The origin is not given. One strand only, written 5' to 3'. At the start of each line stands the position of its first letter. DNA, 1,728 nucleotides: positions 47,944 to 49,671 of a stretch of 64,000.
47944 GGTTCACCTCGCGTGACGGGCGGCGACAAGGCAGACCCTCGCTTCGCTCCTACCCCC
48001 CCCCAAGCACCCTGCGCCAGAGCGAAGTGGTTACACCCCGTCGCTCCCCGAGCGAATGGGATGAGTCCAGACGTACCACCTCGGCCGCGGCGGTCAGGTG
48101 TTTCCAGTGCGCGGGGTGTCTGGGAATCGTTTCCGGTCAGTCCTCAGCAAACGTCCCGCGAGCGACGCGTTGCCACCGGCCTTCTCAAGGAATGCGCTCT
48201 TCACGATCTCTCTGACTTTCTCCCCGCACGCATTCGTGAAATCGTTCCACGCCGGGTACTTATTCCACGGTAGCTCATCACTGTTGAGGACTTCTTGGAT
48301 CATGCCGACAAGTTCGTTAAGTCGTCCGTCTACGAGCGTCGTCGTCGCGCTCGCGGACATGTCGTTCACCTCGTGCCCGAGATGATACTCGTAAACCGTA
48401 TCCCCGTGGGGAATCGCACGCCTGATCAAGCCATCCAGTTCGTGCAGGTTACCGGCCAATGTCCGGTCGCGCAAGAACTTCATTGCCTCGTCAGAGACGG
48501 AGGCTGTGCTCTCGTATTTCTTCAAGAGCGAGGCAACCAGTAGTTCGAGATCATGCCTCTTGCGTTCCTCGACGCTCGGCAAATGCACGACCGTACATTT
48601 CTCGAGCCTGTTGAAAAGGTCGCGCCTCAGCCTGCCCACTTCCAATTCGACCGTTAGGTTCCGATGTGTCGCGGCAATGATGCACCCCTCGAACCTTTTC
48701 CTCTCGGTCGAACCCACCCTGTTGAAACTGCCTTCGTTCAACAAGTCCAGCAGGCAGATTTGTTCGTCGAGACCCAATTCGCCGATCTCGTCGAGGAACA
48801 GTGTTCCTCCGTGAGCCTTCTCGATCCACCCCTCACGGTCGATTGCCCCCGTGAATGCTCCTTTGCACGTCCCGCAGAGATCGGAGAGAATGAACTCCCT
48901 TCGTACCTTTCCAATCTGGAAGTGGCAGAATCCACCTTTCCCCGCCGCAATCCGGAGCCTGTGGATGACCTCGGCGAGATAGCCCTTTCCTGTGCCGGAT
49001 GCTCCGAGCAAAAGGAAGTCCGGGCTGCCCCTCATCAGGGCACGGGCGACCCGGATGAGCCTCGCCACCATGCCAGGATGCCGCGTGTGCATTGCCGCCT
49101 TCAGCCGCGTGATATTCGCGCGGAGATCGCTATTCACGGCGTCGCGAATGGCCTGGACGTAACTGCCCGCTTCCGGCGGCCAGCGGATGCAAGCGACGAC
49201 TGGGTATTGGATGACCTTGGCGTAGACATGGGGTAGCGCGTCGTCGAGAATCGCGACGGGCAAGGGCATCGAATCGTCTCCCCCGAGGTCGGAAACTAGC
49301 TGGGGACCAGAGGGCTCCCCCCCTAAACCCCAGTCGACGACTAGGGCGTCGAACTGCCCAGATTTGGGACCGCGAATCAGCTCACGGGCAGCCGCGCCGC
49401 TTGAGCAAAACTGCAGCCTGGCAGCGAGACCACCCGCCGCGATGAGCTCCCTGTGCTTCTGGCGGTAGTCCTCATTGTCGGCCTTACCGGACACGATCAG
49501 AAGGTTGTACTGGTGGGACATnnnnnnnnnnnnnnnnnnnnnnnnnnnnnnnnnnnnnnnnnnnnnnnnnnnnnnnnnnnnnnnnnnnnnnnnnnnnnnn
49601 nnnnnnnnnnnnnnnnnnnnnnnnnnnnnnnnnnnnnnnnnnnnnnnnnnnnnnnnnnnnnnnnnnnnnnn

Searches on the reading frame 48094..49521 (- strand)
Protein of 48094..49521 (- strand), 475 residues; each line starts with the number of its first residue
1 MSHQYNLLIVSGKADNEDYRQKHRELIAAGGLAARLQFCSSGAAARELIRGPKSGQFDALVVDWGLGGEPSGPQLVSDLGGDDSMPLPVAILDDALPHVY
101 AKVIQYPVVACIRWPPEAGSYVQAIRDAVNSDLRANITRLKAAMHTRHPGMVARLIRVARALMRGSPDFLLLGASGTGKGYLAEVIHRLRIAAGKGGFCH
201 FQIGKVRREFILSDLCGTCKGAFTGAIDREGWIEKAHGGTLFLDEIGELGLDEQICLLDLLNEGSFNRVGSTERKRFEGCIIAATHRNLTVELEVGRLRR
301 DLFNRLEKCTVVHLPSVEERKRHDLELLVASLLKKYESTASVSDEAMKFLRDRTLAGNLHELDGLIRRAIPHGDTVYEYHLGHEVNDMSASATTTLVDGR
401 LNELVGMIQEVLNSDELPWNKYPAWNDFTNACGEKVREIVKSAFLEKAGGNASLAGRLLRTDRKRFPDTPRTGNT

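Call 9: search_protein_families(library=pfam, proteins=[window:48094-49521:-], max_evalue=0.01)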
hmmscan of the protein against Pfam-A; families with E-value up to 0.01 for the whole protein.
window:48094-49521:- (475 aa): 4 families
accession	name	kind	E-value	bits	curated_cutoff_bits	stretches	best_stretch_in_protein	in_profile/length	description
PF00158.32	Sigma54_activat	-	1.7e-39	135.7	20.2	1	152-311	8-167/168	Sigma-54 interaction domain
PF14532.12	Sigma54_activ_2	-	4.9e-06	27.3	25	1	231-315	63-136/138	Sigma-54 interaction domain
PF25601.1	AAA_lid_14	-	3.7e-05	23.9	27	1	321-392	3-81/87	AAA+ ATPase lid domain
PF01078.27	Mg_chelatase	-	0.00043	20.2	20.3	0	225-251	94-120/207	Magnesium chelatase, subunit ChlI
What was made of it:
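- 48094..49521 (-): Sigma-54 enhancer-binding protein (bEBP), 475 aa: FleQ-like degenerate receiver, AAA+ domain with GAFTGA, short C-terminal HTH-like tail. Sigma54_activat 1.7e-39 (call 9).
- On Bacterial enhancer-binding protein (the neighbour at 48094-49521): PF00158 at 1.7e-39 (call 9).
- Checked: The convergent gene 48094-49521(-) matches Sigma54_activat at E 1.7e-39 (call 9).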

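Call 21: find_homologous_proteins(query=window:48094-49521:-, max_evalue=1e-20)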
Query window:48094-49521:- (475 aa): 6435 proteins with E <= 1e-20 among 8000 candidates; the best 120 are listed.
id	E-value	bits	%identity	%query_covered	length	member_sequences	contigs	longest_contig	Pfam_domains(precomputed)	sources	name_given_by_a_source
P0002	0.0e+0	1083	100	100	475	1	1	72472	PF00158.33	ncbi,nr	ncbi:MAG: sigma-54-dependent Fis family transcriptional regulator [Planctomycetia bacterium]|nr:sigm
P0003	1.3e-41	161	-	-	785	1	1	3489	PF00158.33,PF07724.21,PF25601.2,PF07726.18,PF00004.36,PF14532.13,PF07728.21,PF01078.28,PF13191.13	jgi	jgi:DNA-binding NtrC family response regulator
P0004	1.4e-39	154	-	-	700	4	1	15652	PF13384.13,PF13604.13,PF13518.13,PF00004.36,PF14532.13,PF07728.21,PF13191.13,PF00158.33,PF07724.21,PF25601.2,PF02954.26,PF07726.18,PF01078.28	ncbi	ncbi:MAG: sigma 54-interacting transcriptional regulator [Myxococcales bacterium]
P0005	1.3e-35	141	38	53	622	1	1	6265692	PF07495.20,PF07494.18,PF00158.33,PF07724.21,PF25601.2,PF00004.36,PF14532.13,PF07728.21,PF01078.28,PF13191.13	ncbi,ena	-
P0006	4.4e-34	136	40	47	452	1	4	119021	PF00158.33,PF07724.21,PF25601.2,PF02954.26,PF18024.8,PF00004.36,PF14532.13,PF07728.21,PF00072.31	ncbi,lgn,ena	-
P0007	4.4e-34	136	40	47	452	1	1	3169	PF00158.33,PF07724.21,PF25601.2,PF02954.26,PF18024.8,PF00004.36,PF14532.13,PF07728.21,PF00072.31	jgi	-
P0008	5.4e-34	136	38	48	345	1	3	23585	PF00158.33,PF07724.21,PF25601.2,PF02954.26,PF14532.13,PF07728.21,PF01078.28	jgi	jgi:transcriptional regulator with GAF, ATPase, and Fis domain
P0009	6.2e-34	136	42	42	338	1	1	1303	PF00158.33,PF25601.2,PF02954.26,PF00004.36,PF14532.13,PF07728.21,PF01078.28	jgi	jgi:two-component system response regulator PilR (NtrC family)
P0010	7.6e-34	135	41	47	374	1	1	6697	PF00158.33,PF07724.21,PF25601.2,PF02954.26,PF14532.13,PF07728.21,PF01078.28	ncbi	-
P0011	2.2e-33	134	40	52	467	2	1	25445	PF00158.33,PF25601.2,PF02954.26,PF14532.13,PF07728.21,PF00072.31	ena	-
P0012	2.5e-33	134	37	52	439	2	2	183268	PF00158.33,PF07724.21,PF25601.2,PF02954.26,PF08448.17,PF14532.13,PF07728.21,PF01078.28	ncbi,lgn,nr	ncbi:MAG: sigma-54 dependent transcriptional regulator [Sulfuricella denitrificans]|nr:sigma-54 depe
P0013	2.8e-33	133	40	46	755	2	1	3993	PF08447.19,PF13426.14,PF00158.33,PF25601.2,PF08448.17,PF00989.32,PF14532.13,PF07728.21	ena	-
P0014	3.3e-33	133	36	53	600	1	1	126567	PF08447.19,PF13426.14,PF13188.14,PF00158.33,PF25601.2,PF02954.26,PF08448.17,PF00004.36,PF00989.32,PF14532.13,PF07728.21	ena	-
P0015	4.0e-33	133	40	49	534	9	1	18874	PF00158.33,PF07724.21,PF25601.2,PF01590.33,PF02954.26,PF00004.36,PF14532.13,PF07728.21,PF01078.28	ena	-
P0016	4.7e-33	133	37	47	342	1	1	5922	PF00158.33,PF07724.21,PF25601.2,PF02954.26,PF14532.13,PF07728.21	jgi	jgi:transcriptional regulator with GAF, ATPase, and Fis domain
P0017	6.1e-33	132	41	46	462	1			PF00158.33,PF25601.2,PF02954.26,PF14532.13,PF07728.21,PF00072.31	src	-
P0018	6.1e-33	132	41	47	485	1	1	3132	PF00158.33,PF25601.2,PF02954.26,PF00004.36,PF14532.13,PF07728.21,PF00072.31,PF01078.28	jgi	jgi:DNA-binding NtrC family response regulator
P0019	6.7e-33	132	37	47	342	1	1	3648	PF00158.33,PF07724.21,PF25601.2,PF02954.26,PF14532.13,PF07728.21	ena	-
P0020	7.2e-33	132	41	47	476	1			PF00158.33,PF25601.2,PF02954.26,PF00004.36,PF14532.13,PF07728.21,PF00072.31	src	-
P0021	8.7e-33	132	40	46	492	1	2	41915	PF13185.13,PF00158.33,PF25601.2,PF01590.33,PF02954.26,PF13492.13,PF14532.13,PF07728.21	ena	-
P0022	1.1e-32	132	38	46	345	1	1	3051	PF00158.33,PF25601.2,PF02954.26,PF14532.13,PF07728.21,PF01078.28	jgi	jgi:transcriptional regulator with PAS, ATPase and Fis domain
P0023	1.2e-32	131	32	70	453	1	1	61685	PF00158.33,PF25601.2,PF02954.26,PF14532.13,PF07728.21,PF00072.31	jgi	jgi:two-component system response regulator AtoC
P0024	1.2e-32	131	43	42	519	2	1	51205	PF00158.33,PF07724.21,PF25601.2,PF01590.33,PF00004.36,PF14532.13,PF07728.21,PF01078.28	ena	-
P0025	1.3e-32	131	37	48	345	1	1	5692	PF00158.33,PF25601.2,PF02954.26,PF14532.13,PF07728.21,PF01078.28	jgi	jgi:transcriptional regulator with PAS, ATPase and Fis domain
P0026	1.3e-32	131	41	49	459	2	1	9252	PF00158.33,PF25601.2,PF02954.26,PF00004.36,PF14532.13,PF07728.21,PF00072.31,PF01078.28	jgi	jgi:NtrC-family two-component system response regulator AlgB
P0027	1.6e-32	131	32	70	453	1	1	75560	PF00158.33,PF25601.2,PF02954.26,PF14532.13,PF07728.21,PF00072.31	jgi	jgi:two-component system response regulator AtoC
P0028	1.7e-32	131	31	75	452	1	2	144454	PF00158.33,PF25601.2,PF02954.26,PF14532.13,PF07728.21,PF00072.31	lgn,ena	-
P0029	1.7e-32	131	37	48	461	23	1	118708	PF00158.33,PF07724.21,PF25601.2,PF18024.8,PF08448.17,PF14532.13,PF07728.21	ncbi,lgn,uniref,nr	ncbi:sigma-54-dependent Fis family transcriptional regulator [Cytobacillus firmus]|uniref:sigma-54 i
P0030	1.7e-32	131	43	44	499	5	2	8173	PF00158.33,PF25601.2,PF02954.26,PF00004.36,PF14532.13,PF07728.21,PF00072.31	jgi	jgi:DNA-binding NtrC family response regulator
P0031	2.0e-32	131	41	46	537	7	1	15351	PF00158.33,PF25601.2,PF14532.13,PF07728.21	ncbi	-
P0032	2.0e-32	131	37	54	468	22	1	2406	PF00158.33,PF25601.2,PF02954.26,PF00004.36,PF14532.13,PF07728.21,PF00072.31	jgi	jgi:two-component system response regulator HydG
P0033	2.2e-32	131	40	48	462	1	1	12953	PF00158.33,PF25601.2,PF02954.26,PF00004.36,PF14532.13,PF07728.21,PF00072.31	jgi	jgi:two-component system response regulator HydG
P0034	2.5e-32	130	38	47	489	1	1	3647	PF00158.33,PF25601.2,PF02954.26,PF00004.36,PF14532.13,PF07728.21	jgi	jgi:transcriptional regulator with GAF, ATPase, and Fis domain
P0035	2.8e-32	130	38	46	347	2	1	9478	PF00158.33,PF07724.21,PF25601.2,PF02954.26,PF14532.13,PF07728.21,PF01078.28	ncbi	-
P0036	3.8e-32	130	36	63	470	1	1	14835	PF00158.33,PF25601.2,PF14532.13,PF00072.31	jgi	jgi:DNA-binding NtrC family response regulator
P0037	4.5e-32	130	40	47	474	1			PF00158.33,PF25601.2,PF02954.26,PF00004.36,PF14532.13,PF07728.21,PF00072.31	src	-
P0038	4.9e-32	129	40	48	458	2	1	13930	PF00158.33,PF25601.2,PF02954.26,PF00004.36,PF14532.13,PF07728.21,PF00072.31,PF01078.28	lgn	-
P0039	5.6e-32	129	34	69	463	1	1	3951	PF00158.33,PF25601.2,PF14532.13,PF00072.31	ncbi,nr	ncbi:MAG: sigma-54-dependent Fis family transcriptional regulator, partial [Candidatus Latescibacter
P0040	6.0e-32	129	43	42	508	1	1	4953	PF13185.13,PF00158.33,PF07724.21,PF25601.2,PF01590.33,PF02954.26,PF00004.36,PF14532.13,PF07728.21,PF01078.28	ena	-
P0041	6.3e-32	129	41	47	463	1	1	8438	PF00158.33,PF25601.2,PF02954.26,PF00004.36,PF14532.13,PF07728.21,PF00072.31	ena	-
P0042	6.6e-32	129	39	49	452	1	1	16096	PF00158.33,PF25601.2,PF02954.26,PF14532.13,PF07728.21,PF00072.31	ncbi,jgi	ncbi:MAG: sigma-54 dependent transcriptional regulator [Gemmatimonadota bacterium]|jgi:DNA-binding N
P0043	7.0e-32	129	41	47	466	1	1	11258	PF00158.33,PF25601.2,PF02954.26,PF00004.36,PF14532.13,PF07728.21,PF00072.31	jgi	jgi:DNA-binding NtrC family response regulator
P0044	7.6e-32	129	40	45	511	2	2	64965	PF00158.33,PF25601.2,PF14532.13,PF07728.21,PF01078.28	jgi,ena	-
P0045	7.7e-32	129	40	48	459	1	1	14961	PF00158.33,PF13384.13,PF25601.2,PF02954.26,PF00004.36,PF14532.13,PF07728.21,PF00072.31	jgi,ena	-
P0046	7.7e-32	129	43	47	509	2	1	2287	PF00158.33,PF25601.2,PF14532.13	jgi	-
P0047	7.8e-32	129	42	47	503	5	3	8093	PF00158.33,PF25601.2,PF14532.13,PF07728.21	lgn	-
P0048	8.2e-32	129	36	56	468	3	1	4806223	PF00158.33,PF07724.21,PF25601.2,PF02954.26,PF14532.13,PF07728.21,PF00072.31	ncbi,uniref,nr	ncbi:nitrogen regulation protein NR(I) [Thalassotalea psychrophila]|uniref:DNA-binding transcription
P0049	8.4e-32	129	40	42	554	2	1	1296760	PF00158.33,PF07724.21,PF25601.2,PF01590.33,PF02954.26,PF00004.36,PF14532.13,PF07728.21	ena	-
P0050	1.0e-31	128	31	88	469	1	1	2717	PF00158.33,PF25601.2,PF02954.26,PF14532.13,PF07728.21,PF00072.31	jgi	jgi:two-component system, NtrC family, nitrogen regulation response regulator GlnG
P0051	1.1e-31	128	40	43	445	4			PF00158.33,PF25601.2,PF08448.17,PF14532.13,PF07728.21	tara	tara:strand:- start:8845 stop:10182 length:1338 start_codon:yes stop_codon:yes gene_type:complete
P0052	1.1e-31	128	34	77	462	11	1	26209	PF00158.33,PF25601.2,PF02954.26,PF00004.36,PF14532.13,PF07728.21,PF00072.31,PF01078.28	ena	-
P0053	1.1e-31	128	40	46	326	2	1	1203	PF00158.33,PF25601.2,PF02954.26,PF14532.13,PF07728.21,PF01078.28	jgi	-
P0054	1.2e-31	128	37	52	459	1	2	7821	PF00158.33,PF25601.2,PF02954.26,PF14532.13,PF07728.21,PF00072.31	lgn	-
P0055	1.3e-31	128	40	47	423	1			PF00158.33,PF25601.2,PF14532.13,PF07728.21,PF00072.31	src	-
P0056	1.3e-31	128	42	47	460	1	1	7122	PF00158.33,PF07724.21,PF25601.2,PF02954.26,PF14532.13,PF07728.21,PF00072.31,PF01078.28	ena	-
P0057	1.3e-31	128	38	46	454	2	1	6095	PF00158.33,PF25601.2,PF02954.26,PF00004.36,PF14532.13,PF07728.21,PF00072.31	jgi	jgi:DNA-binding NtrC family response regulator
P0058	1.4e-31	128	41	42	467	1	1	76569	PF00158.33,PF25601.2,PF02954.26,PF00004.36,PF14532.13,PF07728.21,PF00072.31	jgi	jgi:two-component system, NtrC family, response regulator AtoC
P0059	1.4e-31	128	37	53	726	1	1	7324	PF13185.13,PF00158.33,PF07724.21,PF25601.2,PF01590.33,PF02954.26,PF13492.13,PF14532.13,PF07728.21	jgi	jgi:transcriptional regulator with GAF, ATPase, and Fis domain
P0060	1.4e-31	128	38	51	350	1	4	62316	PF00158.33,PF25601.2,PF02954.26,PF00004.36,PF14532.13,PF07728.21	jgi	jgi:formate hydrogenlyase transcriptional activator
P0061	1.5e-31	128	42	44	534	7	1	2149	PF00158.33,PF07724.21,PF25601.2,PF01590.33,PF02954.26,PF00004.36,PF14532.13,PF07728.21,PF01078.28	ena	-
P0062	1.5e-31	128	36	59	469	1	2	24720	PF00158.33,PF25601.2,PF02954.26,PF14532.13,PF07728.21,PF06490.18,PF13191.13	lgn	-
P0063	1.6e-31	128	41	48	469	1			PF00158.33,PF25601.2,PF02954.26,PF00004.36,PF14532.13,PF07728.21,PF00072.31,PF13191.13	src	-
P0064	1.6e-31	128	35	63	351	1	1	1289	PF00158.33,PF25601.2,PF02954.26,PF14532.13,PF07728.21,PF01078.28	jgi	jgi:Nif-specific regulatory protein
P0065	1.6e-31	128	36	50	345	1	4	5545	PF00158.33,PF07724.21,PF25601.2,PF02954.26,PF14532.13,PF07728.21,PF01078.28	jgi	jgi:transcriptional regulator with PAS, ATPase and Fis domain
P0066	1.7e-31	128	40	49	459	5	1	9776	PF00158.33,PF25601.2,PF02954.26,PF00004.36,PF14532.13,PF07728.21,PF00072.31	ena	-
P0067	1.7e-31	128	40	50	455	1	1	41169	PF00158.33,PF25601.2,PF02954.26,PF18024.8,PF14532.13,PF07728.21,PF00072.31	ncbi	-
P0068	1.8e-31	128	40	47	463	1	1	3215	PF00158.33,PF25601.2,PF02954.26,PF00004.36,PF14532.13,PF07728.21,PF00072.31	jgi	jgi:DNA-binding NtrC family response regulator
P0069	1.9e-31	127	36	56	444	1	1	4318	PF00158.33,PF07724.21,PF25601.2,PF02954.26,PF00004.36,PF14532.13,PF07728.21,PF00072.31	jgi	jgi:two-component system NtrC family response regulator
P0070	1.9e-31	127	39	50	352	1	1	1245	PF00158.33,PF07724.21,PF25601.2,PF02954.26,PF00004.36,PF14532.13,PF07728.21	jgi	jgi:transcriptional regulator with PAS, ATPase and Fis domain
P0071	1.9e-31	127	43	42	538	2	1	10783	PF00158.33,PF07724.21,PF25601.2,PF01590.33,PF02954.26,PF00004.36,PF14532.13,PF07728.21,PF01078.28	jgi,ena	-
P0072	1.9e-31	127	37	47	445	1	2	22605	PF00158.33,PF25601.2,PF02954.26,PF14532.13,PF07728.21,PF00072.31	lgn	-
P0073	2.0e-31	127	34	65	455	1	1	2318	PF00158.33,PF25601.2,PF02954.26,PF14532.13,PF07728.21,PF00072.31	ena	-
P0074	2.0e-31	127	40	47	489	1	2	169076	PF00158.33,PF25601.2,PF02954.26,PF00004.36,PF14532.13,PF07728.21,PF00072.31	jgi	jgi:DNA-binding NtrC family response regulator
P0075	2.0e-31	127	39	55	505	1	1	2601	PF00158.33,PF25601.2,PF02954.26,PF00004.36,PF14532.13,PF07728.21,PF01078.28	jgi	-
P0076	2.0e-31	127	42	45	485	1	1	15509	PF00158.33,PF25601.2,PF02954.26,PF14532.13,PF07728.21,PF00072.31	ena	-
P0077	2.0e-31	127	32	71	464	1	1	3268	PF00158.33,PF25601.2,PF02954.26,PF14532.13,PF07728.21,PF00072.31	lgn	-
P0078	2.1e-31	127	41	47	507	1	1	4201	PF00158.33,PF25601.2,PF14532.13,PF07728.21,PF01078.28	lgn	-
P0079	2.1e-31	127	32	72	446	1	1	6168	PF00158.33,PF25601.2,PF02954.26,PF14532.13,PF07728.21,PF00072.31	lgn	-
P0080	2.3e-31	127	38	52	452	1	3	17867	PF00158.33,PF25601.2,PF02954.26,PF14532.13,PF07728.21,PF00072.31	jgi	jgi:two-component system response regulator AtoC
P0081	2.3e-31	127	37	46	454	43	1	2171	PF00158.33,PF25601.2,PF02954.26,PF00004.36,PF14532.13,PF07728.21,PF00072.31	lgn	-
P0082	2.4e-31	127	39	48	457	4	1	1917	PF00158.33,PF25601.2,PF02954.26,PF00004.36,PF14532.13,PF07728.21,PF00072.31,PF01078.28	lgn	-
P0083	2.5e-31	127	37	46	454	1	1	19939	PF00158.33,PF25601.2,PF02954.26,PF00004.36,PF14532.13,PF07728.21,PF00072.31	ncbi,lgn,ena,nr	ncbi:MAG TPA: sigma-54 dependent transcriptional regulator [Syntrophorhabdales bacterium]|nr:sigma-5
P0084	2.5e-31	127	38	48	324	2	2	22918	PF00158.33,PF25601.2,PF02954.26,PF00004.36,PF14532.13,PF07728.21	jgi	jgi:two-component system response regulator HydG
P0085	2.7e-31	127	40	43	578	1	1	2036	PF13426.14,PF13188.14,PF00158.33,PF07724.21,PF25601.2,PF18024.8,PF08448.17,PF00004.36,PF00989.32,PF14532.13,PF01078.28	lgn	-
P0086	2.9e-31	127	41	46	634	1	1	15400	PF00158.33,PF25601.2,PF00004.36,PF14532.13,PF07728.21,PF01078.28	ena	-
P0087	3.0e-31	127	33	61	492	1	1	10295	PF00158.33,PF25601.2,PF02954.26,PF14532.13,PF07728.21,PF01078.28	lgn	-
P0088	3.2e-31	127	40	46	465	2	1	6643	PF00158.33,PF25601.2,PF02954.26,PF14532.13,PF07728.21,PF00072.31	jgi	jgi:DNA-binding NtrC family response regulator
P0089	3.3e-31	127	37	51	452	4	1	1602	PF00158.33,PF25601.2,PF02954.26,PF14532.13,PF00072.31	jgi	jgi:two-component system response regulator AtoC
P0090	3.6e-31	127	39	48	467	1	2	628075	PF00158.33,PF07724.21,PF25601.2,PF02954.26,PF14532.13,PF07728.21,PF00072.31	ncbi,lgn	ncbi:nitrogen regulation protein NR(I) [Colwellia sp. KU-HH00111]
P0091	3.8e-31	126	42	47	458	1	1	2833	PF00158.33,PF25601.2,PF02954.26,PF14532.13,PF07728.21,PF00072.31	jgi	jgi:two-component system, NtrC family, response regulator PilR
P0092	3.8e-31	126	40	43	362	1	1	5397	PF00158.33,PF25601.2,PF02954.26,PF14532.13,PF07728.21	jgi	jgi:two-component system response regulator HydG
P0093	3.9e-31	126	38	46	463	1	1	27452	PF00158.33,PF07724.21,PF25601.2,PF02954.26,PF14532.13,PF07728.21,PF00072.31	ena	-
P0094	4.0e-31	126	40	47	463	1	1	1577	PF00158.33,PF25601.2,PF02954.26,PF00004.36,PF14532.13,PF07728.21,PF00072.31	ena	-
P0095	4.1e-31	126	35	68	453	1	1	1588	PF00158.33,PF25601.2,PF02954.26,PF14532.13,PF07728.21,PF00072.31,PF01078.28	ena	-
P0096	4.2e-31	126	35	60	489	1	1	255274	PF00158.33,PF25601.2,PF02954.26,PF14532.13,PF07728.21,PF06490.18,PF13191.13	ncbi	-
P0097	4.4e-31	126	40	49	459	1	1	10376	PF00158.33,PF25601.2,PF02954.26,PF00004.36,PF14532.13,PF07728.21,PF00072.31,PF01078.28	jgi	-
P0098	4.5e-31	126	39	45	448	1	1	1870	PF00158.33,PF07724.21,PF25601.2,PF02954.26,PF00004.36,PF14532.13,PF07728.21,PF00072.31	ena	-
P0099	4.6e-31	126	40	47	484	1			PF00158.33,PF25601.2,PF02954.26,PF14532.13,PF07728.21,PF00072.31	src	-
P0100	4.8e-31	126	43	42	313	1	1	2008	PF00158.33,PF07724.21,PF25601.2,PF02954.26,PF00004.36,PF14532.13,PF07728.21,PF01078.28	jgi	jgi:transcriptional regulator with GAF, ATPase, and Fis domain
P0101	4.9e-31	126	39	56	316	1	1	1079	PF00158.33,PF25601.2,PF02954.26,PF14532.13,PF07728.21,PF01078.28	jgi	jgi:transcriptional regulator with PAS, ATPase and Fis domain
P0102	5.4e-31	126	40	47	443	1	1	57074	PF00158.33,PF00498.32,PF25601.2,PF16697.11,PF14532.13,PF07728.21,PF01078.28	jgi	jgi:DNA-binding NtrC family response regulator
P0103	5.9e-31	126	40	46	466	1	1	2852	PF00158.33,PF07724.21,PF25601.2,PF02954.26,PF14532.13,PF07728.21,PF00072.31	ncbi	-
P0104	6.4e-31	126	37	56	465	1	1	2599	PF00158.33,PF25601.2,PF02954.26,PF00004.36,PF14532.13,PF07728.21,PF00072.31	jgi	jgi:DNA-binding NtrC family response regulator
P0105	6.4e-31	126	37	50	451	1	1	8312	PF00158.33,PF25601.2,PF02954.26,PF18024.8,PF14532.13,PF00072.31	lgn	-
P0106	6.5e-31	126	37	53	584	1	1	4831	PF13188.14,PF00158.33,PF07724.21,PF25601.2,PF02954.26,PF08448.17,PF00004.36,PF00989.32,PF14532.13,PF07728.21,PF00072.31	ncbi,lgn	-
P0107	6.5e-31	126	40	46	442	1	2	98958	PF00158.33,PF07724.21,PF25601.2,PF02954.26,PF00004.36,PF14532.13,PF07728.21,PF00072.31,PF01078.28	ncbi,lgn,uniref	ncbi:sigma 54-interacting transcriptional regulator [Pedobacter glucosidilyticus]|uniref:sigma-54-de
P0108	6.9e-31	126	42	47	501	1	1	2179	PF00158.33,PF25601.2,PF02954.26,PF14532.13,PF07728.21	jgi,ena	jgi:transcriptional regulator with PAS, ATPase and Fis domain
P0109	6.9e-31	126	41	44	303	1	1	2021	PF00158.33,PF07724.21,PF25601.2,PF02954.26,PF00004.36,PF14532.13,PF07728.21,PF01078.28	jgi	jgi:transcriptional regulator with GAF, ATPase, and Fis domain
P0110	6.9e-31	126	36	60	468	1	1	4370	PF00158.33,PF07724.21,PF25601.2,PF02954.26,PF14532.13,PF07728.21,PF00072.31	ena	-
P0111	7.3e-31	126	34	64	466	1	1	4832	PF00158.33,PF25601.2,PF02954.26,PF14532.13,PF07728.21,PF00072.31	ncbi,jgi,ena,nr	ncbi:MAG: nitrogen regulation protein NR(I) [Gammaproteobacteria bacterium]|nr:nitrogen regulation p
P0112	7.4e-31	125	37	52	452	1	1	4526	PF00158.33,PF25601.2,PF02954.26,PF14532.13,PF07728.21,PF00072.31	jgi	jgi:two-component system response regulator AtoC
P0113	7.5e-31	125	38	45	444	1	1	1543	PF00158.33,PF07724.21,PF25601.2,PF02954.26,PF00004.36,PF14532.13,PF07728.21,PF00072.31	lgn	-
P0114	7.8e-31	125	36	54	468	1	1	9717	PF00158.33,PF07724.21,PF25601.2,PF02954.26,PF14532.13,PF07728.21,PF00072.31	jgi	jgi:two-component system nitrogen regulation response regulator GlnG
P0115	7.9e-31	125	40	45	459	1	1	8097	PF00158.33,PF25601.2,PF00004.36,PF14532.13,PF07728.21,PF00072.31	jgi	jgi:two-component system response regulator HydG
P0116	8.0e-31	125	41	43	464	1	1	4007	PF00158.33,PF25601.2,PF02954.26,PF14532.13,PF07728.21,PF00072.31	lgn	-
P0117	8.1e-31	125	42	43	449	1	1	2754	PF00158.33,PF25601.2,PF02954.26,PF00004.36,PF14532.13,PF07728.21,PF00072.31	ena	-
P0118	8.4e-31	125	39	48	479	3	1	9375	PF00158.33,PF07724.21,PF25601.2,PF00004.36,PF14532.13,PF07728.21,PF00072.31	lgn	-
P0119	8.4e-31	125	42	42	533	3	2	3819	PF00158.33,PF25601.2,PF01590.33,PF02954.26,PF00004.36,PF14532.13,PF07728.21,PF01078.28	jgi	jgi:transcriptional regulator with GAF, ATPase, and Fis domain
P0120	8.5e-31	125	36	61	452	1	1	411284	PF00158.33,PF25601.2,PF02954.26,PF00004.36,PF14532.13,PF07728.21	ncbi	-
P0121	8.5e-31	125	42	42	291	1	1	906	PF00158.33,PF25601.2,PF02954.26,PF00493.30,PF00004.36,PF14532.13,PF07728.21,PF01078.28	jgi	-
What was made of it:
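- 48094..49521 (-): No close homologue: self 1083 bits, next best 161 (call 21).
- Tried and rejected: None are close (call 21).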

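Call 26: search_protein_families(library=padloc, proteins=[window:48094-49521:-], max_evalue=0.001)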
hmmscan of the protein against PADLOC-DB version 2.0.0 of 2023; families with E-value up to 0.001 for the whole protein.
window:48094-49521:- (475 aa): 4 families
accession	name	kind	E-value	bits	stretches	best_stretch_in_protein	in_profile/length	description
PDLC01995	RtcR_PspF2--CARF_AAA_HTH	-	1.3e-52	177.6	1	142-387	167-416/481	-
PDLC01993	RtcR--CARF_AAA_HTH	-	1.4e-38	130.6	1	124-340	162-379/523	-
PDLC01994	RtcR_PspF1--CARF_AAA_HTH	-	1.7e-28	97.9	1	169-374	184-389/468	-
PDLC04606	PDC-M37B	-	6.8e-05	20.2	1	169-344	177-350/390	-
